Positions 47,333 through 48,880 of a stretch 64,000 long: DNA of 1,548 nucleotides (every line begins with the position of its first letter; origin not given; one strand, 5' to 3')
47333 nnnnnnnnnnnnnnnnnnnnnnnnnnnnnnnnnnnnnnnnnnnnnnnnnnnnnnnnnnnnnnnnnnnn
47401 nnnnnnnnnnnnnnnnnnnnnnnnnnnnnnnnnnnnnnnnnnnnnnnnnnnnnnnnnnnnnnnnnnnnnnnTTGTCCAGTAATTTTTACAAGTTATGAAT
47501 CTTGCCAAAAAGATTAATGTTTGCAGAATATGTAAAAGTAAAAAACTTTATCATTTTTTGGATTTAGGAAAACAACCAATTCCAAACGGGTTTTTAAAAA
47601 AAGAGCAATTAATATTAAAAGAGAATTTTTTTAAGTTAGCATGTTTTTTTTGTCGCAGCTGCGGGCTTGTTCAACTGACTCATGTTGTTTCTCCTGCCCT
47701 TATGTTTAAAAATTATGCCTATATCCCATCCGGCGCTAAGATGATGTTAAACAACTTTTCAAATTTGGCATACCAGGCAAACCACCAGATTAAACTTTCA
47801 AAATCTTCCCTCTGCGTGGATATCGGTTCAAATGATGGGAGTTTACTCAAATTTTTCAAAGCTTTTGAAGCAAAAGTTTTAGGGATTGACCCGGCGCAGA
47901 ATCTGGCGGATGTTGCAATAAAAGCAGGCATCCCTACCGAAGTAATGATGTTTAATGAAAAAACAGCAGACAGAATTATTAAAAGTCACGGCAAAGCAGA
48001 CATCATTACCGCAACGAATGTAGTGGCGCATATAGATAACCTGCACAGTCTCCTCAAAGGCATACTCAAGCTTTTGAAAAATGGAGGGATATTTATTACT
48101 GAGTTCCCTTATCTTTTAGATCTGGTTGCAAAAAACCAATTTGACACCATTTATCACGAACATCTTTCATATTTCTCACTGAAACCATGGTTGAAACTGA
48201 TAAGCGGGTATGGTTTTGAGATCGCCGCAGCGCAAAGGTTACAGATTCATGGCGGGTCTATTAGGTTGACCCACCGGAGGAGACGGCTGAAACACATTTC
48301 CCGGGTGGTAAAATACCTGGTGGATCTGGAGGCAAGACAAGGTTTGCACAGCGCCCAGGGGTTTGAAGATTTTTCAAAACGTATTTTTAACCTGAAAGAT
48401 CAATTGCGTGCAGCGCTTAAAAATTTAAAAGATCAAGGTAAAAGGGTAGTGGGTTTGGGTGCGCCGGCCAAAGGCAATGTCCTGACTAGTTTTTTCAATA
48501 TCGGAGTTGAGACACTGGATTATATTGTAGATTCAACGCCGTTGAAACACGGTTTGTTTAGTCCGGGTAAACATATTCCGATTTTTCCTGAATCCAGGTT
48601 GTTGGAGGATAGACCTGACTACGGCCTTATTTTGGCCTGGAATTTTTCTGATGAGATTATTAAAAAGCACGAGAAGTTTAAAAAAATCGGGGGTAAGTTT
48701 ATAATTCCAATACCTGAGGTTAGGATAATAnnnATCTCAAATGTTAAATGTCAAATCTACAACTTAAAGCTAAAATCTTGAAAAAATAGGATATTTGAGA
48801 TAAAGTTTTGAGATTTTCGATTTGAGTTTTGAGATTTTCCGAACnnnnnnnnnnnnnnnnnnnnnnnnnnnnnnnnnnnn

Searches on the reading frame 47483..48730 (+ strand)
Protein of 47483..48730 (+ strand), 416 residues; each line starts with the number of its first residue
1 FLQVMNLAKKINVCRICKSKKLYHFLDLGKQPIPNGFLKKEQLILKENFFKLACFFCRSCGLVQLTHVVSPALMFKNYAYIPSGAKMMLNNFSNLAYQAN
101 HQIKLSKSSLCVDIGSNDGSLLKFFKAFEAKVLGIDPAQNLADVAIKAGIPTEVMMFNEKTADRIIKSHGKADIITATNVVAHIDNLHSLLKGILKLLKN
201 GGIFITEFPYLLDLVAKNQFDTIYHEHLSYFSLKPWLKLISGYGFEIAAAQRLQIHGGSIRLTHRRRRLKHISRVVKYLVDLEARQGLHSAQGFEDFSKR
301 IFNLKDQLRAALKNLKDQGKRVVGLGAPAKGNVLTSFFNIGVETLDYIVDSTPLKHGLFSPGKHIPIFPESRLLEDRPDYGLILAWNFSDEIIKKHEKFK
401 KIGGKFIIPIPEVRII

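Call 29: search_protein_families(library=pfam, proteins=[window:47483-48730:+], max_evalue=0.001)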
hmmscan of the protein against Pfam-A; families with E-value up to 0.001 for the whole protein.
window:47483-48730:+ (416 aa): 7 families
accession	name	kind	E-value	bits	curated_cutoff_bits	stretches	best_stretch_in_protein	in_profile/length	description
PF08484.17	Methyltransf_14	-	1.4e-52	178.2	23.5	1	255-411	2-160/160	C-methyltransferase C-terminal domain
PF08421.16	Methyltransf_13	-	1.1e-21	77.1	31.3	1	14-75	1-62/62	Putative zinc binding domain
PF13489.12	Methyltransf_23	-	6.5e-17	62.2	27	1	107-248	22-162/164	Methyltransferase domain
PF08242.18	Methyltransf_12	-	1.1e-10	42.6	30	1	112-204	1-98/98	Methyltransferase domain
PF08241.18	Methyltransf_11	-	2.1e-09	38.3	21.2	1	112-205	1-94/95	Methyltransferase domain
PF13649.12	Methyltransf_25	-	3.8e-06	27.9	27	1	112-202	2-97/97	Methyltransferase domain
PF13847.12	Methyltransf_31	-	0.00017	21.8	27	1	112-210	8-113/145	Methyltransferase domain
